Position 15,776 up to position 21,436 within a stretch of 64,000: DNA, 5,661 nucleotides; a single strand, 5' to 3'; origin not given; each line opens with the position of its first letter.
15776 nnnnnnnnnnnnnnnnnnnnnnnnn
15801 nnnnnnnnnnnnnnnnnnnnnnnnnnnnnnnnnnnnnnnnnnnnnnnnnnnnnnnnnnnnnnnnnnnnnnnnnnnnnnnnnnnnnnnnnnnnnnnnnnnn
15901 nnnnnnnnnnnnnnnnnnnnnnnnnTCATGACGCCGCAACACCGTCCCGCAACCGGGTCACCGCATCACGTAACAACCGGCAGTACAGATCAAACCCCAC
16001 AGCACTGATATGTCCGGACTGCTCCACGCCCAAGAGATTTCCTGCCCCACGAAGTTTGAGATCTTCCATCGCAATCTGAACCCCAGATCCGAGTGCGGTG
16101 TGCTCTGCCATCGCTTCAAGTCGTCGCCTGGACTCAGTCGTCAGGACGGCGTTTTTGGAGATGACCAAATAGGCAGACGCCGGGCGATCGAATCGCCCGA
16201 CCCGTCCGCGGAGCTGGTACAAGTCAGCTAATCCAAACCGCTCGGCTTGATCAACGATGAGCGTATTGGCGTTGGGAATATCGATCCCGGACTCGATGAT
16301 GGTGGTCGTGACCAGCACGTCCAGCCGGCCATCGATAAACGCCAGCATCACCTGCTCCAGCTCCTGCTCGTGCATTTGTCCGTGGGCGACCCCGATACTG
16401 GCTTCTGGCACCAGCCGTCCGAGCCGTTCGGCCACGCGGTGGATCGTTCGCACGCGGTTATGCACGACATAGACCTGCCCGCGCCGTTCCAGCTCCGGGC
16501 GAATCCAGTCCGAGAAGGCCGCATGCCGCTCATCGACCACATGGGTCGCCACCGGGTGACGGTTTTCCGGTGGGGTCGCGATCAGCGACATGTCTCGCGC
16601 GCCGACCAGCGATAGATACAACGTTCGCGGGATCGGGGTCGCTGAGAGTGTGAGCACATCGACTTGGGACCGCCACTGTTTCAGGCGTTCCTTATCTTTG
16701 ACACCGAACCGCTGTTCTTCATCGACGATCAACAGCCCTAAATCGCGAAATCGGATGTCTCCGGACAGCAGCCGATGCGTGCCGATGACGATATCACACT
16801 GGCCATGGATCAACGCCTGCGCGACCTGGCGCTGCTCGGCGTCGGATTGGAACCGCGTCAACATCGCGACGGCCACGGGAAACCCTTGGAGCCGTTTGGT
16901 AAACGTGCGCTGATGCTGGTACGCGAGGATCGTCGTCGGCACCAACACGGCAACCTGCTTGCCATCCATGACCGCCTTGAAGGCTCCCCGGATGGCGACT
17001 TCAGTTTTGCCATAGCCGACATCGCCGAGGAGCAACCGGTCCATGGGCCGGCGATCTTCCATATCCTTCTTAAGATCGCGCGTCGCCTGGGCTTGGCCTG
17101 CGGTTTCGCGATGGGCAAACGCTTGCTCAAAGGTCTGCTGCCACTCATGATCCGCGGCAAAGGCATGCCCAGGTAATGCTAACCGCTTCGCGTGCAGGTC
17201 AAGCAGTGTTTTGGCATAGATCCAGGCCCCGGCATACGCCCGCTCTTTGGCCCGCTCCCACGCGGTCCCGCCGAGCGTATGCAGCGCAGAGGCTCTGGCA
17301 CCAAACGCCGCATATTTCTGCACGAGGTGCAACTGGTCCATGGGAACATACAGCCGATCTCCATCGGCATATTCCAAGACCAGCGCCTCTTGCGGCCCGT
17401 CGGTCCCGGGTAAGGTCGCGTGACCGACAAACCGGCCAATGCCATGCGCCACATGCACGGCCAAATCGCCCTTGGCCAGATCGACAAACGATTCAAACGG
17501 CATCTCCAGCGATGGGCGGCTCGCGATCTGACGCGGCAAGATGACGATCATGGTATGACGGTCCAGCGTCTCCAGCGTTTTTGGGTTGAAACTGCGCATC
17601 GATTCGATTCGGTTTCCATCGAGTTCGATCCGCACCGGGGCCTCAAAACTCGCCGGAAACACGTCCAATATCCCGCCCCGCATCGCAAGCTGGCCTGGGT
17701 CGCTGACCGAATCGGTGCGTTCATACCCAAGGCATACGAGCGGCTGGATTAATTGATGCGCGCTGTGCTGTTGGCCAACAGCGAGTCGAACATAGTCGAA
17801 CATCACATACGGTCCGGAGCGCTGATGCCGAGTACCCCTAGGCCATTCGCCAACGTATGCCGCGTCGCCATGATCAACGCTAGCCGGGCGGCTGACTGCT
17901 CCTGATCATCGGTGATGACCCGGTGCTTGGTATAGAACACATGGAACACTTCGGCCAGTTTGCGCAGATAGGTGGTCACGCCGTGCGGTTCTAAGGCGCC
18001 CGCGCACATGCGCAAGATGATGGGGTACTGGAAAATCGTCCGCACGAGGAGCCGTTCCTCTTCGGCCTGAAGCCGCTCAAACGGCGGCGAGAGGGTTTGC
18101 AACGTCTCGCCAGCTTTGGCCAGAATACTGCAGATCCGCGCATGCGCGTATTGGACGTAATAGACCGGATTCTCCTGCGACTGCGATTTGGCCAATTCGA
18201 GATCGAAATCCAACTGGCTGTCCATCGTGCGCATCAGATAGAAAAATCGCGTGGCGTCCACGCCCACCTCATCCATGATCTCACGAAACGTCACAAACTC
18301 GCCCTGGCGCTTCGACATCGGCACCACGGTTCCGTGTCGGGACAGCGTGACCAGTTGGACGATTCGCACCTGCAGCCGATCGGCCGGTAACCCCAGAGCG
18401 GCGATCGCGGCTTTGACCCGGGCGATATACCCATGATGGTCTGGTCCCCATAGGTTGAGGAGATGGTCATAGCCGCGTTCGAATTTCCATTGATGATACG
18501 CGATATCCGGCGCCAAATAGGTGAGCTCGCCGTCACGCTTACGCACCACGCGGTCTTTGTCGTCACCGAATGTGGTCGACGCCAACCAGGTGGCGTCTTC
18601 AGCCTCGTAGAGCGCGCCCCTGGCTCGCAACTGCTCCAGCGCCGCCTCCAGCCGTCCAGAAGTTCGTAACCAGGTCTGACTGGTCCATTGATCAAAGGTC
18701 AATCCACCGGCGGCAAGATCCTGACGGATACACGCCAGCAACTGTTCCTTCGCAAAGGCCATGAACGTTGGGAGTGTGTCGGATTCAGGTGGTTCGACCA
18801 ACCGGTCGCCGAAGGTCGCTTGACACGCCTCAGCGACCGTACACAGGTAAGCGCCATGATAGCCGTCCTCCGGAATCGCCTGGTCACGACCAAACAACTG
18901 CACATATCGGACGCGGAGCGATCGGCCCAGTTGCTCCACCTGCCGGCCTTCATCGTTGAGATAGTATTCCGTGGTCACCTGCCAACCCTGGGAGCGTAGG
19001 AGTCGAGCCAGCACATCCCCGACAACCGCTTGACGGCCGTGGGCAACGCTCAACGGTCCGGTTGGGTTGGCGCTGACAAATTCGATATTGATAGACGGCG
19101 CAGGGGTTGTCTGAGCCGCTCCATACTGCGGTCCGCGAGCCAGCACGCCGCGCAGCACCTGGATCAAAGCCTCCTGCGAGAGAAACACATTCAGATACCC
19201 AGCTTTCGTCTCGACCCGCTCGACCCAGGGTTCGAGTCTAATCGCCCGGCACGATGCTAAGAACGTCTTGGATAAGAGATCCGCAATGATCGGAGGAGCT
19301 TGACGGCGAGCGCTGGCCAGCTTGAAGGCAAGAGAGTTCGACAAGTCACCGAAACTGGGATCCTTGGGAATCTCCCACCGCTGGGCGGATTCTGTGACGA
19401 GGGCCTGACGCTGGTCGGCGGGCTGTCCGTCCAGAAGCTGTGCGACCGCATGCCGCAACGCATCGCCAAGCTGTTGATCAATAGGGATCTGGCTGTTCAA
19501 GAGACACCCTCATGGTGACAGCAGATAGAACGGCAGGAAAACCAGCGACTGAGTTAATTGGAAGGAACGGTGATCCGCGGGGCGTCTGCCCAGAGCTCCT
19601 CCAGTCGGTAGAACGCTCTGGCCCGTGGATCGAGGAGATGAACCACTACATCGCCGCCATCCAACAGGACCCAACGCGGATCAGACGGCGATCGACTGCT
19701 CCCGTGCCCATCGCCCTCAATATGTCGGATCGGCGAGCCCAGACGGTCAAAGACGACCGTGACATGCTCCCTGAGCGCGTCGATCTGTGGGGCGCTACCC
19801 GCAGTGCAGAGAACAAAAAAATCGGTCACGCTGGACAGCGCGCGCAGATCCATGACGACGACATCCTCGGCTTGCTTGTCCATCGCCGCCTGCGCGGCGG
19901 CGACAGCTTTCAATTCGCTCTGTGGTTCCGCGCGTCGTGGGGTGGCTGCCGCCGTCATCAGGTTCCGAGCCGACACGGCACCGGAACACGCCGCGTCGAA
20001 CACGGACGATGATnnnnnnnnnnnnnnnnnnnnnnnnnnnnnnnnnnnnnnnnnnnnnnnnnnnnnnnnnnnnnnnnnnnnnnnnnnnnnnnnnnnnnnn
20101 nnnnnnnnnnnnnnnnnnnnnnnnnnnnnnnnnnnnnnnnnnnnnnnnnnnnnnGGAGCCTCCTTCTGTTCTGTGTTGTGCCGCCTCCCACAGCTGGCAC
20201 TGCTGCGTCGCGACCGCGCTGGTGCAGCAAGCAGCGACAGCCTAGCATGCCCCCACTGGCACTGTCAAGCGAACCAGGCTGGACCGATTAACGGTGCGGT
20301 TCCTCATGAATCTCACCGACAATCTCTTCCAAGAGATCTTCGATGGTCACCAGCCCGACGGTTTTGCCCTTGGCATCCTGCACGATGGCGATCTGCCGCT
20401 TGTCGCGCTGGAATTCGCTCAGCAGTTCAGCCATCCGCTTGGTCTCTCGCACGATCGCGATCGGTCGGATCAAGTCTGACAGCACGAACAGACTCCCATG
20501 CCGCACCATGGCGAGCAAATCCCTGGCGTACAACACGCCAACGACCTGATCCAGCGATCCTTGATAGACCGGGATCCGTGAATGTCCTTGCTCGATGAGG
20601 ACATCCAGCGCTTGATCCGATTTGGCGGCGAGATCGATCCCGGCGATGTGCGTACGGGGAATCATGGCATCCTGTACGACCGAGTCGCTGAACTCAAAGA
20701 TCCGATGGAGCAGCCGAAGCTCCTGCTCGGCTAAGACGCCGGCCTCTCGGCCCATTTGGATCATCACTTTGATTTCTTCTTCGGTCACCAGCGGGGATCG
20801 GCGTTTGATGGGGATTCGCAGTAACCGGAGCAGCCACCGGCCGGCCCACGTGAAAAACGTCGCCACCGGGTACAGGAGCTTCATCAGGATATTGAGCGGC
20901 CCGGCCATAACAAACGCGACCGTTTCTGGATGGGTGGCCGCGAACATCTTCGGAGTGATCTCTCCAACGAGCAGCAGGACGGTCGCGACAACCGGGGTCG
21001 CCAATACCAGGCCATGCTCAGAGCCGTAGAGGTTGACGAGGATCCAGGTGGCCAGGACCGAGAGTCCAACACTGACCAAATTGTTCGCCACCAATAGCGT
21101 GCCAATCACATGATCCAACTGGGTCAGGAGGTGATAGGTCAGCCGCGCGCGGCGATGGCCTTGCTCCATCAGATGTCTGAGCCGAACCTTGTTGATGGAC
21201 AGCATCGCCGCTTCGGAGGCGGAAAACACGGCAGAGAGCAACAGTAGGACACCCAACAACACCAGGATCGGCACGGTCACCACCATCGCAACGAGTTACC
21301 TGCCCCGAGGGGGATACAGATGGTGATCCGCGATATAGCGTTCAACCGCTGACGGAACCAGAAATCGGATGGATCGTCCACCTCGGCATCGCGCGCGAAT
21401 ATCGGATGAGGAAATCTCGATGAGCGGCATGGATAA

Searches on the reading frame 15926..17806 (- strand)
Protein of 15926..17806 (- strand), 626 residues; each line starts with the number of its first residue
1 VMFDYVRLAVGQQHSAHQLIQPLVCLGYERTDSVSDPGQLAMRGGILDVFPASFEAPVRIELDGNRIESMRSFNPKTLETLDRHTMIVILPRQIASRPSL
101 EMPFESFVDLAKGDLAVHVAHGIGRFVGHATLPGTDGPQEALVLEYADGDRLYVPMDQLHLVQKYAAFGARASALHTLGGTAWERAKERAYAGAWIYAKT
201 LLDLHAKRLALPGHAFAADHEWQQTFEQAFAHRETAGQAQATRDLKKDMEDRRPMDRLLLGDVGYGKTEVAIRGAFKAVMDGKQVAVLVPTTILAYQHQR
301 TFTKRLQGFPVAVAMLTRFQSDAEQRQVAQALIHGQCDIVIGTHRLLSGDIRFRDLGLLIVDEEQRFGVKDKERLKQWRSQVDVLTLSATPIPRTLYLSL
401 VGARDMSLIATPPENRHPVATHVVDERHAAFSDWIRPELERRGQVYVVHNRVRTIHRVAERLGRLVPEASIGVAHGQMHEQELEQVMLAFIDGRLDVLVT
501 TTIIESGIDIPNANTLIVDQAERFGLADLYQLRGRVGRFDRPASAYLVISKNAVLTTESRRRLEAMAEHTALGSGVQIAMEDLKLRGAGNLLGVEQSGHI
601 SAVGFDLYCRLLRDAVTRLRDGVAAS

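Call 63: search_protein_families(library=pfam, max_evalue=1e-8, proteins=[window:15926-17806:-])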
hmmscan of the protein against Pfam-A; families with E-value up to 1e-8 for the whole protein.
window:15926-17806:- (626 aa): 4 families
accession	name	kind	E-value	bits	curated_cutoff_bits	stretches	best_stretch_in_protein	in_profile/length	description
PF00270.35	DEAD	-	9.6e-23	81.2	26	1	238-395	4-163/167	DEAD/DEAH box helicase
PF17757.6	UvrB_inter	-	1.5e-20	73.6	22.9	1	6-92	1-88/91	UvrB interaction domain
PF00271.37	Helicase_C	-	8.8e-20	71.4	23.5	1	438-539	11-109/110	Helicase conserved C-terminal domain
PF02559.22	CarD_TRCF_RID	-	6.8e-17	61.7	23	1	110-165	1-56/57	CarD-like/TRCF RID domain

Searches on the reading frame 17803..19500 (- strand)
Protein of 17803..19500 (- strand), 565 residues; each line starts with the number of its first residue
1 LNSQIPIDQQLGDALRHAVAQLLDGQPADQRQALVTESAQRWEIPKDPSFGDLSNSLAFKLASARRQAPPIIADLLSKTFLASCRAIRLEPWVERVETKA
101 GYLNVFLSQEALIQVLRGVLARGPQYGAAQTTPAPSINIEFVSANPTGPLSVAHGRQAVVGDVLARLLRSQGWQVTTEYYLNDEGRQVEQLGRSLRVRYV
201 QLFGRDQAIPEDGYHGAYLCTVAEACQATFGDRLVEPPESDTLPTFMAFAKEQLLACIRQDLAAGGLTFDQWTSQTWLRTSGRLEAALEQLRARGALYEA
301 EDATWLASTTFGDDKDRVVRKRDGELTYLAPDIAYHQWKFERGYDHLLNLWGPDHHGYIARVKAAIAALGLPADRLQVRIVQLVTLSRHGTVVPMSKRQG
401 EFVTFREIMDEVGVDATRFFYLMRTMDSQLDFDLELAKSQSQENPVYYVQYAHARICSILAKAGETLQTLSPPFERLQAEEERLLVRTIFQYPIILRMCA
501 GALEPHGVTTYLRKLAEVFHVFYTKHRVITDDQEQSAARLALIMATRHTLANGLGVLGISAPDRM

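Call 63: search_protein_families(library=pfam, max_evalue=1e-8, proteins=[window:17803-19500:-])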
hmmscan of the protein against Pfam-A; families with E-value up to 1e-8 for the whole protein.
window:17803-19500:- (565 aa): 2 families
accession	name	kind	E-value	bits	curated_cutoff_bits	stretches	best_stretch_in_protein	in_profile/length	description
PF05746.21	DALR_1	-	1.7e-35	122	22.3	1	449-565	1-117/117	DALR anticodon binding domain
PF00750.26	tRNA-synt_1d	-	1e-14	54.7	23.3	0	283-413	169-299/349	tRNA synthetases class I (R), catalytic domain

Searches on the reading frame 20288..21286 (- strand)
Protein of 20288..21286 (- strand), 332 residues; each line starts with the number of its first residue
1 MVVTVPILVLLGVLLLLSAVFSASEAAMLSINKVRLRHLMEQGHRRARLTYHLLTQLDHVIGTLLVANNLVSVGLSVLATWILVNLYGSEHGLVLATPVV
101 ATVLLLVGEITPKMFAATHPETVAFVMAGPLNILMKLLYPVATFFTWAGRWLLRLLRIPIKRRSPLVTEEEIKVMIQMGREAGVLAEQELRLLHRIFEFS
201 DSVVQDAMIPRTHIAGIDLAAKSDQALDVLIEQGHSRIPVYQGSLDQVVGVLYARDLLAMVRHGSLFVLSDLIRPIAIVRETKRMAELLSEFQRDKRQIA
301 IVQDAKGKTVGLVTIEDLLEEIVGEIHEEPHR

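Call 63: search_protein_families(library=pfam, max_evalue=1e-8, proteins=[window:20288-21286:-])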
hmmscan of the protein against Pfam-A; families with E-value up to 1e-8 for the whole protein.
window:20288-21286:- (332 aa): 2 families
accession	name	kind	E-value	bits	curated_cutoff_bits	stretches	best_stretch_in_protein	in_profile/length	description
PF01595.25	CNNM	-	1.4e-52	178.5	28.4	1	13-189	5-181/181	Cyclin M transmembrane N-terminal domain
PF00571.33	CBS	-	1.7e-12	47.9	24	0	271-323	3-56/57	CBS domain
